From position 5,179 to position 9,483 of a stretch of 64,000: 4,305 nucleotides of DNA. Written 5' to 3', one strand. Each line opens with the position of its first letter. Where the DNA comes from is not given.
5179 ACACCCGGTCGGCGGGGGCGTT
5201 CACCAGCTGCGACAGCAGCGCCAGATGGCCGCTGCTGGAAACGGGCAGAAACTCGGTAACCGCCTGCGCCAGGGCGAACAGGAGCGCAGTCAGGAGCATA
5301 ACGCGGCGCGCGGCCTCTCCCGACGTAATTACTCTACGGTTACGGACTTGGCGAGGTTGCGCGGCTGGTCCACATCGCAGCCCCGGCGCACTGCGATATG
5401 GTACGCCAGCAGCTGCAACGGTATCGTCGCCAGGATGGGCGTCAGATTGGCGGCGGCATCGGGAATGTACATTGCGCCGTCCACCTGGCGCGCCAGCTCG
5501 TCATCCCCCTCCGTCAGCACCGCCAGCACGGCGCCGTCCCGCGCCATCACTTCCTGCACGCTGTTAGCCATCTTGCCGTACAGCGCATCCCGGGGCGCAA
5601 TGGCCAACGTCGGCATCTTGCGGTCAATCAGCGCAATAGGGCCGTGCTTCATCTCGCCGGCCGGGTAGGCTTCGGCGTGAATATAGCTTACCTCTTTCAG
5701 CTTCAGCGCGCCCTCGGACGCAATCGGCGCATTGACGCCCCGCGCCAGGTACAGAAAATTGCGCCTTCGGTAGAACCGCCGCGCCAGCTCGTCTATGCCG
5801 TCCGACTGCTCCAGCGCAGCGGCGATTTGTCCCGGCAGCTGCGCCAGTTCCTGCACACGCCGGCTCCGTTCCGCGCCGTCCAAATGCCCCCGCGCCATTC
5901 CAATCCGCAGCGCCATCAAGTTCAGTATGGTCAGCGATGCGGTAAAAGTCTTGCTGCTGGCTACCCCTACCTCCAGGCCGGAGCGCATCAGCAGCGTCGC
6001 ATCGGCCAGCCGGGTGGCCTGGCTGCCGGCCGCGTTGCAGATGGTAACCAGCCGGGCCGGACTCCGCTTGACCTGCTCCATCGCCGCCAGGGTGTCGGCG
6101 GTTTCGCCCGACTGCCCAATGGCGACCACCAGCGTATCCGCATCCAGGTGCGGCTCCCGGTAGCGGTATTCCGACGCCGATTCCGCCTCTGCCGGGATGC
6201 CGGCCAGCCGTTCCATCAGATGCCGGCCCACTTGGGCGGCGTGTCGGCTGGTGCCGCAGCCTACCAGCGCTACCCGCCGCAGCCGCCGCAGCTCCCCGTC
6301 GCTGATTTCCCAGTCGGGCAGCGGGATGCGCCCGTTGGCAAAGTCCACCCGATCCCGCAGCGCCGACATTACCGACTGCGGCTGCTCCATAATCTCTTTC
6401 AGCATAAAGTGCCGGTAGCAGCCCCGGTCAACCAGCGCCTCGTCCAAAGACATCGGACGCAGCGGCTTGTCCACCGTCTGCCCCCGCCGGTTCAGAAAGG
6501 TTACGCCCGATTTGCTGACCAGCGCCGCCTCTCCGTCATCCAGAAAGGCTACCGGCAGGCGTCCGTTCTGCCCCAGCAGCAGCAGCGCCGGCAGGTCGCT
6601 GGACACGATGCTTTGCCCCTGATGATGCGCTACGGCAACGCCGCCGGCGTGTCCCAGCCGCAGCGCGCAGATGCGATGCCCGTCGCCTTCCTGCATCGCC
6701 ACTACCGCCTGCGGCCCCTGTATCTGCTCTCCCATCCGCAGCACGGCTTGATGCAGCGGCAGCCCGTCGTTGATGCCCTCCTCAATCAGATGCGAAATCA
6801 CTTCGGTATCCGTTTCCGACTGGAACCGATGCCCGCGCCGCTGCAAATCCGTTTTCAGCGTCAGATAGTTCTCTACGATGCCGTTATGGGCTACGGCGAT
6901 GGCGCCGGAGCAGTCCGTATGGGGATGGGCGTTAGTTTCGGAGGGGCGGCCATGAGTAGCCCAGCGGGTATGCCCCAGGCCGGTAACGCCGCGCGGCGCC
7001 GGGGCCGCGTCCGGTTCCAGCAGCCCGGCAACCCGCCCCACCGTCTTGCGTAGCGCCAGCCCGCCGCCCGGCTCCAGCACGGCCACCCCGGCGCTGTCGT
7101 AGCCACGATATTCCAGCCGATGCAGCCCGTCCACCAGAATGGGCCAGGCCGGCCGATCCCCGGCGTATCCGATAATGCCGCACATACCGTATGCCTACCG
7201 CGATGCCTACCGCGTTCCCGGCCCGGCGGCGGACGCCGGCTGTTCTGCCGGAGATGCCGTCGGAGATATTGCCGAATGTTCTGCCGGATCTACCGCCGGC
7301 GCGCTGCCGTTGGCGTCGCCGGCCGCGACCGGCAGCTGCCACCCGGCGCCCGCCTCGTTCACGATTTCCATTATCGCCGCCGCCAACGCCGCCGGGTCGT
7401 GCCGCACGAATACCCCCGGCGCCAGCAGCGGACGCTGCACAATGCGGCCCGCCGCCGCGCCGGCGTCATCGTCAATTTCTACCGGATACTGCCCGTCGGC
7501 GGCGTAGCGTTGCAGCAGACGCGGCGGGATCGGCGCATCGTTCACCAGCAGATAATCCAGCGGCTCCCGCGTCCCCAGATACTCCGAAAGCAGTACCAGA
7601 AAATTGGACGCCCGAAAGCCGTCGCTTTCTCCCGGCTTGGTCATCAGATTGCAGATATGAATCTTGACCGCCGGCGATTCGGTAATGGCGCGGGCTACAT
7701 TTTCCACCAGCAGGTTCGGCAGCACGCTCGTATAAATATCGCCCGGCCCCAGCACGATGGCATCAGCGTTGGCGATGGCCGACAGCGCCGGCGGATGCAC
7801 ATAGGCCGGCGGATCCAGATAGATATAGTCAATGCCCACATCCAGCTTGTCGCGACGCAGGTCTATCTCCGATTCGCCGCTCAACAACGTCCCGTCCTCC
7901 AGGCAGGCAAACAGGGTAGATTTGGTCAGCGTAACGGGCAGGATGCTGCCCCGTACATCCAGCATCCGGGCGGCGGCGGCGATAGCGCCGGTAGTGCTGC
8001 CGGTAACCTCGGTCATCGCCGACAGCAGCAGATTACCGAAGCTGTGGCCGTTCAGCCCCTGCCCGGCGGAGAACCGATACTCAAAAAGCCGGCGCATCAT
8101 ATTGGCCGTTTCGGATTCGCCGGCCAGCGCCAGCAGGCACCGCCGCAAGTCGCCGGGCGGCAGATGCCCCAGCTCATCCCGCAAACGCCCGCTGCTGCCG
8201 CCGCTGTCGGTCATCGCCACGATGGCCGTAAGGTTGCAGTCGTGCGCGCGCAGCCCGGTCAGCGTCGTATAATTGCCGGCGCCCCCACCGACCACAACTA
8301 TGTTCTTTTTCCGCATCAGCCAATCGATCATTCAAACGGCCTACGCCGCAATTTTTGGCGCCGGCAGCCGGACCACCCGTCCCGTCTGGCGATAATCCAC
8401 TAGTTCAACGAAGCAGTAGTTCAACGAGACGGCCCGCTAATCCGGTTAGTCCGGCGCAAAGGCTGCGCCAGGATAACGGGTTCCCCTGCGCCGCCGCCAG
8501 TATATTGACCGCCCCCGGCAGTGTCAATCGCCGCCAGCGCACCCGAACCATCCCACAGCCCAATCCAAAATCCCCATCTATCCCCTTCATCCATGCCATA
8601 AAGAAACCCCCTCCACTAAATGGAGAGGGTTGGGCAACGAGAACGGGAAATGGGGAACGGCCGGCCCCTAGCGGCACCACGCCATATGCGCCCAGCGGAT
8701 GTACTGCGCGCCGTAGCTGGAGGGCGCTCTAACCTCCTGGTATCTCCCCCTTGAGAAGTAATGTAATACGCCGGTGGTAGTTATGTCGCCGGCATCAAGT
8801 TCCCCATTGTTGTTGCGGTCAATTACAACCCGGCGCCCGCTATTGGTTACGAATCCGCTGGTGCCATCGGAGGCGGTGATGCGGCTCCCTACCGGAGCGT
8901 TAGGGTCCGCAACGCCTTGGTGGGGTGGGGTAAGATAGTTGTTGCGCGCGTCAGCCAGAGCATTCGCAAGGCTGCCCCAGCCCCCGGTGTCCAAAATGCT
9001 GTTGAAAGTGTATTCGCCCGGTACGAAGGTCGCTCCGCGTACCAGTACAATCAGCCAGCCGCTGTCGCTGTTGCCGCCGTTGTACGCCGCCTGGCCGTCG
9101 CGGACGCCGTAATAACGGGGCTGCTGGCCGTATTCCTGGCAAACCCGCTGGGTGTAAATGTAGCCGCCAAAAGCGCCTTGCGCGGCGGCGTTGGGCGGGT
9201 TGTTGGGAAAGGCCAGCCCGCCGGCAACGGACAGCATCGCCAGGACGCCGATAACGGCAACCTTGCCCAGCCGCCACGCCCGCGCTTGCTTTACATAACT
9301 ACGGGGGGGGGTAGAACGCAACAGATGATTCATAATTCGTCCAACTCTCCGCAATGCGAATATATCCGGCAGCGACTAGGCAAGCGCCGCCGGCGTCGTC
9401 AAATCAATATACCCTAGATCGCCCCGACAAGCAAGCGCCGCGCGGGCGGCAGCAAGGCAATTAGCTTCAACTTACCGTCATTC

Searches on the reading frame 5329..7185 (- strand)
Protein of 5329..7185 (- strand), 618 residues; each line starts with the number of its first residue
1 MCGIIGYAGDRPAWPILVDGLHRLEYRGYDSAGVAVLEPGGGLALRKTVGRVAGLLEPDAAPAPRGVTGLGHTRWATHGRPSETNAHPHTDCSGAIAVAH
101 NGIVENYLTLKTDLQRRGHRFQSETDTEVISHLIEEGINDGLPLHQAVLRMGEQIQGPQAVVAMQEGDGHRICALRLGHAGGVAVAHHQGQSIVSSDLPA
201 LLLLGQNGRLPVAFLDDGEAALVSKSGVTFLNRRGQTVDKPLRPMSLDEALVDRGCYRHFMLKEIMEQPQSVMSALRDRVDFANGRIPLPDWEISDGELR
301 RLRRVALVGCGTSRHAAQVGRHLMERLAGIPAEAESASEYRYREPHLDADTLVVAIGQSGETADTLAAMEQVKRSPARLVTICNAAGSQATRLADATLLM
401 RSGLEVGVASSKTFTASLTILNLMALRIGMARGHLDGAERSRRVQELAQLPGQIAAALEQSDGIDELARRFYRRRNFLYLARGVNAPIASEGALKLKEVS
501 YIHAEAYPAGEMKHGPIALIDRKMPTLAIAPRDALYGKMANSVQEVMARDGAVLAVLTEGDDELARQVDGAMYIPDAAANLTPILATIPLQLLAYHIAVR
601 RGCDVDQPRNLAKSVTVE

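Call 36: search_protein_families(library=pfam, proteins=[window:5329-7185:-])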
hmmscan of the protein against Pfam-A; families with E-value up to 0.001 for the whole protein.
window:5329-7185:- (618 aa): 3 families
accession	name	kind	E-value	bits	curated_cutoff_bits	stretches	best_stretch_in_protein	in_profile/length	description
PF01380.27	SIS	-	1e-50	171.4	25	2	299-426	2-130/131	SIS domain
PF13522.11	GATase_6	-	7.4e-16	58.8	27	1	68-137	12-80/130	Glutamine amidotransferase domain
PF13537.11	GATase_7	-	7.3e-11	42.6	25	1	81-201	8-121/123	Glutamine amidotransferase domain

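Call 37: find_homologous_proteins(query=window:5329-7185:-, max_evalue=1e-100)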
Query window:5329-7185:- (618 aa): 7990 proteins with E <= 1e-100 among 8000 candidates; the best 120 are listed.
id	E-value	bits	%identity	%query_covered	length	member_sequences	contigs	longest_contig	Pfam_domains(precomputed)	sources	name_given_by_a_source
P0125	0.0e+0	1356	99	100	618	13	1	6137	PF01380.28,PF13522.12,PF13537.12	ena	-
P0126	0.0e+0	1220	89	100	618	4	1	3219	PF01380.28,PF13522.12,PF13537.12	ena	-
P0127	0.0e+0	1211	88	100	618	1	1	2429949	PF01380.28,PF13522.12,PF13537.12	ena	-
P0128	0.0e+0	1205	88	100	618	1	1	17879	PF01380.28,PF13522.12,PF13537.12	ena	-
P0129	0.0e+0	1072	77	100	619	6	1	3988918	PF01380.28,PF13522.12,PF13537.12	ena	-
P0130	0.0e+0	1063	77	100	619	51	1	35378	PF01380.28,PF13522.12,PF13537.12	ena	-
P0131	0.0e+0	1052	76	100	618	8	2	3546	PF01380.28,PF13522.12,PF13537.12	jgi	jgi:glucosamine--fructose-6-phosphate aminotransferase (isomerizing)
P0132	0.0e+0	1032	75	100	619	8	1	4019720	PF01380.28,PF13522.12,PF13537.12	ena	-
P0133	0.0e+0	1022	74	100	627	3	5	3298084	PF01380.28,PF13522.12,PF13537.12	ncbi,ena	-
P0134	1.5e-298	1010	73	100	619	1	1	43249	PF01380.28,PF13522.12,PF13537.12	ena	-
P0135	1.8e-298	1009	74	100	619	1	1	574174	PF01380.28,PF13522.12,PF13537.12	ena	-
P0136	7.8e-298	1007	73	100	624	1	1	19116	PF01380.28,PF13522.12,PF13537.12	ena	-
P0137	8.2e-298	1007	73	100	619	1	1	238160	PF01380.28,PF13522.12,PF13537.12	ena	-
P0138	5.9e-297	1004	72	100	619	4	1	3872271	PF01380.28,PF13522.12,PF13537.12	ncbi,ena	-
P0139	7.5e-297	1004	74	100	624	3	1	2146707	PF01380.28,PF13522.12,PF13537.12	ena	-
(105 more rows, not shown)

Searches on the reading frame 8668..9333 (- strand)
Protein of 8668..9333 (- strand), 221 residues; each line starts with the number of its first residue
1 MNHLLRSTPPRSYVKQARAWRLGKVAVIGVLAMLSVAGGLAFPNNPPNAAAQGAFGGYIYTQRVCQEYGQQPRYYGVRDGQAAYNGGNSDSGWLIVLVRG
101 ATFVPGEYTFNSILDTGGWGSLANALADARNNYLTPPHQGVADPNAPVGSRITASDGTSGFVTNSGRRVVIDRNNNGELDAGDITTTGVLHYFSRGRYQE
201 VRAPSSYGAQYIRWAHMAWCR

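Call 75: search_protein_families(library=pfam, proteins=[window:8668-9333:-], max_evalue=0.1)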
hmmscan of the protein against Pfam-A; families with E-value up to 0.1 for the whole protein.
window:8668-9333:- (221 aa): 1 family
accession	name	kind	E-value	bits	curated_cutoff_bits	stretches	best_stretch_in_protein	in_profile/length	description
PF23657.1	DUF7151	-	0.087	13.2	27.2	0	171-187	26-42/46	Domain of unknown function (DUF7151)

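Call 80: search_protein_representatives(protein=window:8668-9333:-)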
Query: 221 residues. Proteins with E-value up to 0.001 (for the whole library): 56; up to 1e-10: 41; up to 1e-30: 10. The best 56 are listed.
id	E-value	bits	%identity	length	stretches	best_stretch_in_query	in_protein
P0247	2.2e-147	505.2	100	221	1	1-221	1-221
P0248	2.2e-70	253.3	67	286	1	5-211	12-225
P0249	2.1e-55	204.3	57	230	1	2-221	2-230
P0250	5.7e-39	150.5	54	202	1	8-221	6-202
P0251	1.0e-38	149.7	50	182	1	47-221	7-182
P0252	2.0e-38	148.7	54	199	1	19-221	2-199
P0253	2.4e-36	142.0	71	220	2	8-104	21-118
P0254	4.5e-33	131.2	40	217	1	17-221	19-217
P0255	2.8e-32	128.6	47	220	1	28-221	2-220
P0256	3.2e-31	125.2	47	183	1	48-221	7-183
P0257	1.4e-29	119.8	51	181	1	29-221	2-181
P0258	8.2e-29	117.3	45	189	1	33-221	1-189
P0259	1.2e-28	116.8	55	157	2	147-221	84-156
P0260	9.1e-28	113.9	62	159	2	33-102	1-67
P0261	3.8e-26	108.6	43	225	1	18-221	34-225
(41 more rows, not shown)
